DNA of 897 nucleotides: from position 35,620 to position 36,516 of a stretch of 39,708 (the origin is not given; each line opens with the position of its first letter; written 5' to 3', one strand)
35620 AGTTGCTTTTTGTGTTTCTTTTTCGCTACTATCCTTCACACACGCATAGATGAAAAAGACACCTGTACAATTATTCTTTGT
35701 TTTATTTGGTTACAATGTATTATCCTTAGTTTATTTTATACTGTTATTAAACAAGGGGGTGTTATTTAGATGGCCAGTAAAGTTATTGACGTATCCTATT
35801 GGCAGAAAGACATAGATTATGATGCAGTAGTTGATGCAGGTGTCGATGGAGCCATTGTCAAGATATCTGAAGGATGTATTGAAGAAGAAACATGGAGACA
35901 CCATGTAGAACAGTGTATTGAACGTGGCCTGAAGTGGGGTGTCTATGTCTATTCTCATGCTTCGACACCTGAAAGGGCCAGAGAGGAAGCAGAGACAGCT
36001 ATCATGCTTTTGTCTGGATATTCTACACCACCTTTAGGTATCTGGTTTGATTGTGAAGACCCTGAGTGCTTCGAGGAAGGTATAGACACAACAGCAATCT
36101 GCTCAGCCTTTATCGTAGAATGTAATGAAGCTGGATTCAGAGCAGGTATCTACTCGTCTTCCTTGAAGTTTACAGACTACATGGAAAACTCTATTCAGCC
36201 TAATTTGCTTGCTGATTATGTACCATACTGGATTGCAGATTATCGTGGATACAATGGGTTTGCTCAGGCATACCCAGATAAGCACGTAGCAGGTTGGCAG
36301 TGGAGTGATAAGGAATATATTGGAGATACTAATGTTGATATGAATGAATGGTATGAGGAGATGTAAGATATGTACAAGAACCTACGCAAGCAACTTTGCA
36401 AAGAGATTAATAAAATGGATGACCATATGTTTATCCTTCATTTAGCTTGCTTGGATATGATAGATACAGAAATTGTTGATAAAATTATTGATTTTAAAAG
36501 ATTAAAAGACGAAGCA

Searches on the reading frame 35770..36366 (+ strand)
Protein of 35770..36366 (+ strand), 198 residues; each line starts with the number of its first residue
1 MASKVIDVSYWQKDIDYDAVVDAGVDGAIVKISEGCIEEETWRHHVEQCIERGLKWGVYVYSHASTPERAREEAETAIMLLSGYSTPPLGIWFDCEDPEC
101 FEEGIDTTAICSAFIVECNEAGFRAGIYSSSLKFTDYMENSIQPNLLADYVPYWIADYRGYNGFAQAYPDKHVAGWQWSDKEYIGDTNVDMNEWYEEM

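Call 15: find_encoding_contigs(protein=window:35770-36366:+, flank=10000, max_places=10)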
Protein window:35770-36366:+ (198 aa): 23 contigs read that carry it; 10 places shown.
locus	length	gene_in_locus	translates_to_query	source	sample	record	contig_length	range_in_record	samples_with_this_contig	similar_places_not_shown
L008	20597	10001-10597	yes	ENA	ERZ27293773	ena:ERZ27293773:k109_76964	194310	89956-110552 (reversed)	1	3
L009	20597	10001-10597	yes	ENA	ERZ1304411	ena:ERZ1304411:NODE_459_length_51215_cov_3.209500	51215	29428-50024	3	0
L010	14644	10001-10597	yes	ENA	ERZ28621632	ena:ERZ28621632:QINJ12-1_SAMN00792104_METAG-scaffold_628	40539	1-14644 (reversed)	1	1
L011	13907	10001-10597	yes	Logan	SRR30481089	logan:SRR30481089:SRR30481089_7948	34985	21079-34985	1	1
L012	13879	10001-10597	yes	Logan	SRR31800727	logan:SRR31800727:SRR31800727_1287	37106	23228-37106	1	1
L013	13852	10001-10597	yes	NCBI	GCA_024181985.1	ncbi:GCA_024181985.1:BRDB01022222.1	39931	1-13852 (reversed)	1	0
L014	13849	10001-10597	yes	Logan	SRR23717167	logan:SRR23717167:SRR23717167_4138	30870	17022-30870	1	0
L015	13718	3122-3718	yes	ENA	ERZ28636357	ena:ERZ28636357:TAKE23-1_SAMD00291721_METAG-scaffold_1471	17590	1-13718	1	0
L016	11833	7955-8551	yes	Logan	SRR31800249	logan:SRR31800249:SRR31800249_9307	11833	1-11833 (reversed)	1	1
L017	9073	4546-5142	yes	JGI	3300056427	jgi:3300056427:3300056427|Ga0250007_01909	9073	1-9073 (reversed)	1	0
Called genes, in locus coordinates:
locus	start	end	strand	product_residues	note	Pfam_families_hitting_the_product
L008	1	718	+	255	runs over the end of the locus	PF24072:T7_gp14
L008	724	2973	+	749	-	-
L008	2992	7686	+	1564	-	-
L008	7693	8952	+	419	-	PF03906:Phage_T7_tail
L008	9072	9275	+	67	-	PF21825:Sequestin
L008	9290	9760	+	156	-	PF05105:Phage_holin_4_1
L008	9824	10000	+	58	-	-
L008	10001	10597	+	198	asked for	PF01183:Glyco_hydro_25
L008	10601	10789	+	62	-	-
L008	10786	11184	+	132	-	-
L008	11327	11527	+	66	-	-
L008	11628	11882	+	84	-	PF11123:DNA_Packaging_2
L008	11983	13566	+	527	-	PF22530:Terminase-T7_RNaseH-like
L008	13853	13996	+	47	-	-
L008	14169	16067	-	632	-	PF00795:CN_hydrolase, PF02540:NAD_synthase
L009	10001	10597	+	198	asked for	PF01183:Glyco_hydro_25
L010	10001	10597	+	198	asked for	PF01183:Glyco_hydro_25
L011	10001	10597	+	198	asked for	PF01183:Glyco_hydro_25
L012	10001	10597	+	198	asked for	PF01183:Glyco_hydro_25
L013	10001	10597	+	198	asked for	PF01183:Glyco_hydro_25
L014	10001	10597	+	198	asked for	PF01183:Glyco_hydro_25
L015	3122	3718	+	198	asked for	PF01183:Glyco_hydro_25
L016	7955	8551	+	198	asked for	PF01183:Glyco_hydro_25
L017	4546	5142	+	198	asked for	PF01183:Glyco_hydro_25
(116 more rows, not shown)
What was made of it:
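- The phage's right end in the same contig lies beside NAD synthase, MurJ and TrkA (call 15).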
